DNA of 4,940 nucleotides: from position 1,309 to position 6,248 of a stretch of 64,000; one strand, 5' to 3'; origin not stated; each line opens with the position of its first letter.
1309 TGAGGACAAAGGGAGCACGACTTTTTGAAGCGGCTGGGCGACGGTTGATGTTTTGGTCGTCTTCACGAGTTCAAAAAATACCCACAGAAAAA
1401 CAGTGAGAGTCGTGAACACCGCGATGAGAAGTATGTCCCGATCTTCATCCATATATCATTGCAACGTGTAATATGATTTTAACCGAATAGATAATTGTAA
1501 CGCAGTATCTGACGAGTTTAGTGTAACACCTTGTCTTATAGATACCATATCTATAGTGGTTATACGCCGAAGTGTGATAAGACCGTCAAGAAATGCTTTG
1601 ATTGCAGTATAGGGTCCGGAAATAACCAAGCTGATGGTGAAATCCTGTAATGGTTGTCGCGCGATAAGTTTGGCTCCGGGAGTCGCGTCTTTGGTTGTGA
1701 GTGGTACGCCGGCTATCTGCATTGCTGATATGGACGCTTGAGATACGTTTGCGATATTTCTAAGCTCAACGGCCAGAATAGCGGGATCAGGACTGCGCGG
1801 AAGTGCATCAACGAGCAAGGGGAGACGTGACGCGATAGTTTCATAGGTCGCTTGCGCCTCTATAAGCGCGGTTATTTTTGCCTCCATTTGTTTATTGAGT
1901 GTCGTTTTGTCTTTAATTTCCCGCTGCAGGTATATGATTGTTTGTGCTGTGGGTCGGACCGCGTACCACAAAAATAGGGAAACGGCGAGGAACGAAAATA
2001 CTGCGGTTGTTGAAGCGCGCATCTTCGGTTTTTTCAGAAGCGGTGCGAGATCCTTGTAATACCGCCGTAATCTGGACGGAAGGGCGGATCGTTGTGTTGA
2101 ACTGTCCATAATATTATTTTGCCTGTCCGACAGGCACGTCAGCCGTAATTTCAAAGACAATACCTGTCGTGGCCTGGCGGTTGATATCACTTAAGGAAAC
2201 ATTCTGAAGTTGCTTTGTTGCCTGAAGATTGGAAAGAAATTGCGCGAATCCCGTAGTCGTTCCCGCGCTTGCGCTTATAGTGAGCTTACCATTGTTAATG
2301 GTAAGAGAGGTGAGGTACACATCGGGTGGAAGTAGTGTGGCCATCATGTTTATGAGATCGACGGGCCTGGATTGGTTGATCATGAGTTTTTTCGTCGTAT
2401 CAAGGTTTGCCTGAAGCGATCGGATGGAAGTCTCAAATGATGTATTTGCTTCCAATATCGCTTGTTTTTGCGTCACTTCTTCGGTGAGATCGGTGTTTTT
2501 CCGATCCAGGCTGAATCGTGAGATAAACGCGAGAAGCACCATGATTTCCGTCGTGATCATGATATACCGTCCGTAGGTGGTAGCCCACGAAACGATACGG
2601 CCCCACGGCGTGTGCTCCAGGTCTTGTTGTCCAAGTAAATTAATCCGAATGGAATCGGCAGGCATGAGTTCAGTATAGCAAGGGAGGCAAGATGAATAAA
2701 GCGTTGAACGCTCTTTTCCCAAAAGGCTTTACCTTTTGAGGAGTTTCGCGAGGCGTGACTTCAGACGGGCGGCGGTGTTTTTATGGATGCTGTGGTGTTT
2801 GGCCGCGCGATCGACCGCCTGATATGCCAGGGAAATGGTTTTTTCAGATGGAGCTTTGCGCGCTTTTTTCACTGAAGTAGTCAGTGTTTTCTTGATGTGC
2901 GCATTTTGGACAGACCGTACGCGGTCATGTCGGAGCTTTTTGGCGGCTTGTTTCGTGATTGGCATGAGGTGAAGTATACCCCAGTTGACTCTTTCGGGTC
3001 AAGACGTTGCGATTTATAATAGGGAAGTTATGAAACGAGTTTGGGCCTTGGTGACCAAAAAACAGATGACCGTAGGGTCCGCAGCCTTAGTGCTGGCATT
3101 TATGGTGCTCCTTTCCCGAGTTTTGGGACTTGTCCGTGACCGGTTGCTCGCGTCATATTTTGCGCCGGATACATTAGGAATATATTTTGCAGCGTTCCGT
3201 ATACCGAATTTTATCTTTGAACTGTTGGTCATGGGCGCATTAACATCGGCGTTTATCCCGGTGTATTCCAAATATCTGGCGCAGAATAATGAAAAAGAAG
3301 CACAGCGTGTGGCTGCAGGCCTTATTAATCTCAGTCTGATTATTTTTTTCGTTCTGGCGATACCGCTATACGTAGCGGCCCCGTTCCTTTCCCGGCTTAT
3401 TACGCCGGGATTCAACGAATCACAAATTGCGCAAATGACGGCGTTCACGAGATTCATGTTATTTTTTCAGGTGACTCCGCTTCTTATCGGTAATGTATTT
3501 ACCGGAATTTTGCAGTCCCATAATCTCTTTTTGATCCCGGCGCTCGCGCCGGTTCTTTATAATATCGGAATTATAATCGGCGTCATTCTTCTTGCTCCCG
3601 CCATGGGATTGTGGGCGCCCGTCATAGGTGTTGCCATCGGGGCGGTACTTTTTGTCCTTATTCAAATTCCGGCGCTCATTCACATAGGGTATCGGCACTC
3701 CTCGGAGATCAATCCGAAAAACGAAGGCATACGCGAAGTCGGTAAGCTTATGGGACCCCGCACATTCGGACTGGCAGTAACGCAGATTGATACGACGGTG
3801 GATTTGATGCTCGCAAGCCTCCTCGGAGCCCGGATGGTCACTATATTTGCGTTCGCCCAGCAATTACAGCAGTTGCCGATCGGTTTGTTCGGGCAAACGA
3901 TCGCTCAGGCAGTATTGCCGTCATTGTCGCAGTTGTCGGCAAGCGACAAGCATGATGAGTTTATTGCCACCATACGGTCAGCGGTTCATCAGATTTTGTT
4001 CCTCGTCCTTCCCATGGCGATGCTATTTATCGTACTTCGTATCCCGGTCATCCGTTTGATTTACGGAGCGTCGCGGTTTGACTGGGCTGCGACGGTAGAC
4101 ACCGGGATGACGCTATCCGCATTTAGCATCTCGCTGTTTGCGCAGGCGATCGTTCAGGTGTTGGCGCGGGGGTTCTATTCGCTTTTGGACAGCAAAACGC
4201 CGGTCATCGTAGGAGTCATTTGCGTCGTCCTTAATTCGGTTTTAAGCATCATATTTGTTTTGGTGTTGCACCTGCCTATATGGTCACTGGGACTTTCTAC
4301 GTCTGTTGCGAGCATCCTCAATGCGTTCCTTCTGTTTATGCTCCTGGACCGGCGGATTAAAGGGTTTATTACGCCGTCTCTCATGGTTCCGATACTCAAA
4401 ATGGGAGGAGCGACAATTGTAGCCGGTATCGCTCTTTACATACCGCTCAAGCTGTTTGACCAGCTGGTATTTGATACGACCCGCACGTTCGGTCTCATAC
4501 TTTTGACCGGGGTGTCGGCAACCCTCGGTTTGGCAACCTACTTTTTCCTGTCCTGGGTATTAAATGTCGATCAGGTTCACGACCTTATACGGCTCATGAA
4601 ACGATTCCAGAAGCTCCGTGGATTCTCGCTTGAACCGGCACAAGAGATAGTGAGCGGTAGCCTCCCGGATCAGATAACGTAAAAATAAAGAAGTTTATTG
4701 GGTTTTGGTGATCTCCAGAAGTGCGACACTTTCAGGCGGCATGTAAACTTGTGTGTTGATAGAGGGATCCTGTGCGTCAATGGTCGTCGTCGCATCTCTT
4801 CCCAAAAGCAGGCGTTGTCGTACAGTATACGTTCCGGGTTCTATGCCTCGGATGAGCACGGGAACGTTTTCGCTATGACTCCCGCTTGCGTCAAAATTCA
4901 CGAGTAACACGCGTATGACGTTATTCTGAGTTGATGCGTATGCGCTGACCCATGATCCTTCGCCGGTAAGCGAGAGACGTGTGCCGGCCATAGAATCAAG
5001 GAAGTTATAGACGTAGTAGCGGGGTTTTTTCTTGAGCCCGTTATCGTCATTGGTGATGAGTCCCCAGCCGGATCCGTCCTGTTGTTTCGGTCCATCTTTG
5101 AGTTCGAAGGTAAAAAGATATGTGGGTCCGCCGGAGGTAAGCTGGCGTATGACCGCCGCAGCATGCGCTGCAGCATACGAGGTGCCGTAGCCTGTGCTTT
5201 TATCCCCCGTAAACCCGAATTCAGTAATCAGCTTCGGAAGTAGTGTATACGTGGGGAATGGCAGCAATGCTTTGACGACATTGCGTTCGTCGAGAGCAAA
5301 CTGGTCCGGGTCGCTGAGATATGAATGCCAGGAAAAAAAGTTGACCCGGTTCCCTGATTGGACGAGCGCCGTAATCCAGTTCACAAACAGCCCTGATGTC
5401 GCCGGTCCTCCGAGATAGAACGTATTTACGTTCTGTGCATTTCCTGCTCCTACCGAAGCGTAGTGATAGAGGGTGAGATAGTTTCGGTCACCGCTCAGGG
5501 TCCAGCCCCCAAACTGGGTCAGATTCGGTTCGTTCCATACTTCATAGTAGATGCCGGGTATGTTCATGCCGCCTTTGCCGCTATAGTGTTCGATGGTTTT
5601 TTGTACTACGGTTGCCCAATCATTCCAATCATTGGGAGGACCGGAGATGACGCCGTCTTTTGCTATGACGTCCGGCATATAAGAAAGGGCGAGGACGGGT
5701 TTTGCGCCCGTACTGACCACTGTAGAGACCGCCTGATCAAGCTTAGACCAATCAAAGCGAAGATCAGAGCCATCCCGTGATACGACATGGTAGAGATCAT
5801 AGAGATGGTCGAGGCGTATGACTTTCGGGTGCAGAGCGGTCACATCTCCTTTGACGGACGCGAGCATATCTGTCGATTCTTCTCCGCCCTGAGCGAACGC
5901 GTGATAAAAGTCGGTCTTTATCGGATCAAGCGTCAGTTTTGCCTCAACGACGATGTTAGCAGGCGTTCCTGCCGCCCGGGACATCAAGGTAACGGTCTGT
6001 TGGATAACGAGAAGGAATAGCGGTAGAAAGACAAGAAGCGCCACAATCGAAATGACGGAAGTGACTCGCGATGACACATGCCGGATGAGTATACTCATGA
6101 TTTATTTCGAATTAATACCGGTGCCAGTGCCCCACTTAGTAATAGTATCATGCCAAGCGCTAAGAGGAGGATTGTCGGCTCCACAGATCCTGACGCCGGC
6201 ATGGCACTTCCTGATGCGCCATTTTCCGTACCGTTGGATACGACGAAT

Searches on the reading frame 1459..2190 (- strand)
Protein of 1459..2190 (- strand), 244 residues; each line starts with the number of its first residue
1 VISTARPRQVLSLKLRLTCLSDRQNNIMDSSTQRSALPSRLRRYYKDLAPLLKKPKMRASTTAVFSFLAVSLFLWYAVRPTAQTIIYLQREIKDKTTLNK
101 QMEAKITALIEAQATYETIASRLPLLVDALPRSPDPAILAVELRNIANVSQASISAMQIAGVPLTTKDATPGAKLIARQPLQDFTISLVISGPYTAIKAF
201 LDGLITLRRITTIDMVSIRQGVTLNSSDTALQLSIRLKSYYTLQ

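Call 69: search_protein_families(library=pfam, proteins=[window:1459-2190:-], max_evalue=0.001)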
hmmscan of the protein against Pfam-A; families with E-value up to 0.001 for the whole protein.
window:1459-2190:- (244 aa): 1 family
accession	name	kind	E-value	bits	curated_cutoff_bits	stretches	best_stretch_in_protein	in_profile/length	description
PF04350.18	PilO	-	1.7e-06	28.7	22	1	94-240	7-141/145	Pilus assembly protein, PilO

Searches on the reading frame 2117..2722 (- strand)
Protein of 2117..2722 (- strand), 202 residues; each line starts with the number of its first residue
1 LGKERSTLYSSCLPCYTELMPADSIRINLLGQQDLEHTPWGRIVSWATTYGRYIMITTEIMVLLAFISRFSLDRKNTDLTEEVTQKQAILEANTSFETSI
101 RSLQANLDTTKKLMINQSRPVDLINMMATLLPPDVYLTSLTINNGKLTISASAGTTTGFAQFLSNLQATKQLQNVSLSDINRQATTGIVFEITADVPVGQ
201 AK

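Call 70: search_protein_families(library=pfam, proteins=[window:2117-2722:-], max_evalue=0.001)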
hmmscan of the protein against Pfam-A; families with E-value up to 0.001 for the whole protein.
window:2117-2722:- (202 aa): 1 family
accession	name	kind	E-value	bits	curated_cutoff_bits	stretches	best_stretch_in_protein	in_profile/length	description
PF05137.18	PilN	-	6.4e-12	45.8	22.8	1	123-195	2-77/78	Fimbrial assembly protein (PilN)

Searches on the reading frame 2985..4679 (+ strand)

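Call 9: search_protein_families(library=pfam, proteins=[window:2985-4679:+], max_evalue=0.00001)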
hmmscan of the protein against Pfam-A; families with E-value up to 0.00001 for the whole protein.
window:2985-4679:+ (565 aa): 4 families
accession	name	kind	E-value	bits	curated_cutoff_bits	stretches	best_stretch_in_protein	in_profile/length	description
PF03023.19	MurJ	-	2.6e-83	280.6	27.4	1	58-492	4-437/451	Lipid II flippase MurJ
PF13440.11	Polysacc_synt_3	-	5.1e-16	59.2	23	1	123-363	56-287/293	Polysaccharide biosynthesis protein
PF01554.23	MatE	-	3.8e-11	43.4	24.9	2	38-189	3-148/161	MatE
PF01943.22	Polysacc_synt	-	8.2e-07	29.2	28.2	0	34-317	5-273/274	Polysaccharide biosynthesis protein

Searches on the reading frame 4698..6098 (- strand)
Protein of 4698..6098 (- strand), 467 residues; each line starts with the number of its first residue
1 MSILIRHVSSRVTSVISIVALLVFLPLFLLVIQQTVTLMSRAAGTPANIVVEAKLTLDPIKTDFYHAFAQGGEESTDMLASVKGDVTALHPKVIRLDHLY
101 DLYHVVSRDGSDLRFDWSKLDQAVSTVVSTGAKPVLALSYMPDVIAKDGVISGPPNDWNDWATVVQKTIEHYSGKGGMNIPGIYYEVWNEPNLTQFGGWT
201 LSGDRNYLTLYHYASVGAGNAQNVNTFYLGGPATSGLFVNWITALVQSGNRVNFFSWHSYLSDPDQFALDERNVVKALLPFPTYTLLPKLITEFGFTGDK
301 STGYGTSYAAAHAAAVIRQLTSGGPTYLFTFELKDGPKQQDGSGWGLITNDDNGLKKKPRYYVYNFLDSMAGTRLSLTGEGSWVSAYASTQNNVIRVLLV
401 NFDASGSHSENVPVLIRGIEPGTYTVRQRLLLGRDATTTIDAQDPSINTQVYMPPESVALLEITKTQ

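Call 9: search_protein_families(library=pfam, proteins=[window:4698-6098:-], max_evalue=0.00001)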
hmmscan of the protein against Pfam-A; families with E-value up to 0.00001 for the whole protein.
window:4698-6098:- (467 aa): 1 family
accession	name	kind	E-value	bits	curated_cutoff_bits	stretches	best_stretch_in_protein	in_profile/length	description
PF01229.23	Glyco_hydro_39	-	7.4e-17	61.7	26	1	92-263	49-229/472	Glycosyl hydrolases family 39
